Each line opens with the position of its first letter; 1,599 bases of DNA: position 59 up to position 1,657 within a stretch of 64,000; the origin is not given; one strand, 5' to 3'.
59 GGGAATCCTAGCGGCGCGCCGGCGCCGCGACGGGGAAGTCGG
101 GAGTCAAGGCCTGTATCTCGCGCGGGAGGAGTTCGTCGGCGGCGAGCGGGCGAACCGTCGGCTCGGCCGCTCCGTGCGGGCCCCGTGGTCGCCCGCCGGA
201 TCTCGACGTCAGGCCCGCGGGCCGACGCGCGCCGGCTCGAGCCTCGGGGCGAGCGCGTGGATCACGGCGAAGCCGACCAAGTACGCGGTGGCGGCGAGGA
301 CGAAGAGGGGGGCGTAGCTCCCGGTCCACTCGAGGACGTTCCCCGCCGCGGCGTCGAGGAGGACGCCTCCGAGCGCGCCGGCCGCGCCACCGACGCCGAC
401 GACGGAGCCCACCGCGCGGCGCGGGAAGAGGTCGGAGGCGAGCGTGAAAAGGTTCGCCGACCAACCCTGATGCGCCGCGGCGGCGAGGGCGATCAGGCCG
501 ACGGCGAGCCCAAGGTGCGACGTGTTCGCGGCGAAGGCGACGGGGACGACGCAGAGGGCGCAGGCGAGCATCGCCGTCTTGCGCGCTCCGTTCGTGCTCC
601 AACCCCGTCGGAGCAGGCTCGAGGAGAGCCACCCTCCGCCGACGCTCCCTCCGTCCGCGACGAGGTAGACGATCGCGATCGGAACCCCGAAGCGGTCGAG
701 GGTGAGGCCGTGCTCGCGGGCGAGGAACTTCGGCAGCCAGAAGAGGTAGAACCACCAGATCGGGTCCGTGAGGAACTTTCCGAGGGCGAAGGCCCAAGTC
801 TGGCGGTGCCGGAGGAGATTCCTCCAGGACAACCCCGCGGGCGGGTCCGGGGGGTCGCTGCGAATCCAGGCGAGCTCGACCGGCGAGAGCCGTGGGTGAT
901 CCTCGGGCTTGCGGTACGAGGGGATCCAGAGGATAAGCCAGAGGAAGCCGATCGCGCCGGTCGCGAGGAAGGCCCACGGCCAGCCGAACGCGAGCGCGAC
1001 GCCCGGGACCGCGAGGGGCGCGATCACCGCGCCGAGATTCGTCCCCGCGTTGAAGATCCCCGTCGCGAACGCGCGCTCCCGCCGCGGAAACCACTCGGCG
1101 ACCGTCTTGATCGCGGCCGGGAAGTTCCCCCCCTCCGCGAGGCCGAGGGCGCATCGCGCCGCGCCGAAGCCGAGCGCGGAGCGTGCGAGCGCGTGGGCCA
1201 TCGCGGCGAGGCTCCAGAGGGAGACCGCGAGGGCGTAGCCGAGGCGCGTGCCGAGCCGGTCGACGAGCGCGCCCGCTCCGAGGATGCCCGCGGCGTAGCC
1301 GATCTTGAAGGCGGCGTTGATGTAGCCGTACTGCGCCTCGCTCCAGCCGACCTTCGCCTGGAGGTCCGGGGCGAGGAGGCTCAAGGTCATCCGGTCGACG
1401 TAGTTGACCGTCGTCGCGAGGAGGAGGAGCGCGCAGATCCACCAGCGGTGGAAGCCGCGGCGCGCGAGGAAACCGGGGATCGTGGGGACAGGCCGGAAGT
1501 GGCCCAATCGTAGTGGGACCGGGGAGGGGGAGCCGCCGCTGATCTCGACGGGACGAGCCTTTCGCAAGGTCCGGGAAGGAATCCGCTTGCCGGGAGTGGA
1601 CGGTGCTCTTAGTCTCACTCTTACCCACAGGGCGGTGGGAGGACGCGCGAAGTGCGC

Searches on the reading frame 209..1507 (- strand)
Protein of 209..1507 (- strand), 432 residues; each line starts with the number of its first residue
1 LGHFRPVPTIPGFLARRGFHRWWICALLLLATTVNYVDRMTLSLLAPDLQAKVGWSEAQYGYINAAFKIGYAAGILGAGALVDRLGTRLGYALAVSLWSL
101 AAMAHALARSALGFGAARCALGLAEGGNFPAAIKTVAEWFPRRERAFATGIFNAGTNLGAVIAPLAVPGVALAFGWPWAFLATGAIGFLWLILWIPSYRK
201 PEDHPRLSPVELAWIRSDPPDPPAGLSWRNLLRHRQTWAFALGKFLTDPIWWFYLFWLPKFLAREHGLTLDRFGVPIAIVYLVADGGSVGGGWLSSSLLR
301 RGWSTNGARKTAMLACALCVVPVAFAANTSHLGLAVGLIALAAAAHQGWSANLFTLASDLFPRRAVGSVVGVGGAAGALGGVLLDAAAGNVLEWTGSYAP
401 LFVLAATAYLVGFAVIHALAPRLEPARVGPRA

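Call 10: search_protein_families(library=pfam, proteins=[window:209-1507:-], max_evalue=0.01)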
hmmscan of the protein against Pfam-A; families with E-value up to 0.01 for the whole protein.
window:209-1507:- (432 aa): 4 families
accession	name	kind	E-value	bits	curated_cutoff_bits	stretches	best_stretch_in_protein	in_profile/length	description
PF07690.21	MFS_1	-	4.8e-54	184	33.4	1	28-383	1-345/347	Major Facilitator Superfamily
PF00083.30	Sugar_tr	-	6.4e-10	38.9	22.3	2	56-194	44-188/452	Sugar (and other) transporter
PF06779.20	MFS_4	-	1.4e-09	38.2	26.3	1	39-199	9-175/364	Uncharacterised MFS-type transporter YbfB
PF00854.27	PTR2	-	0.0015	17.9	27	1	136-188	57-112/392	POT family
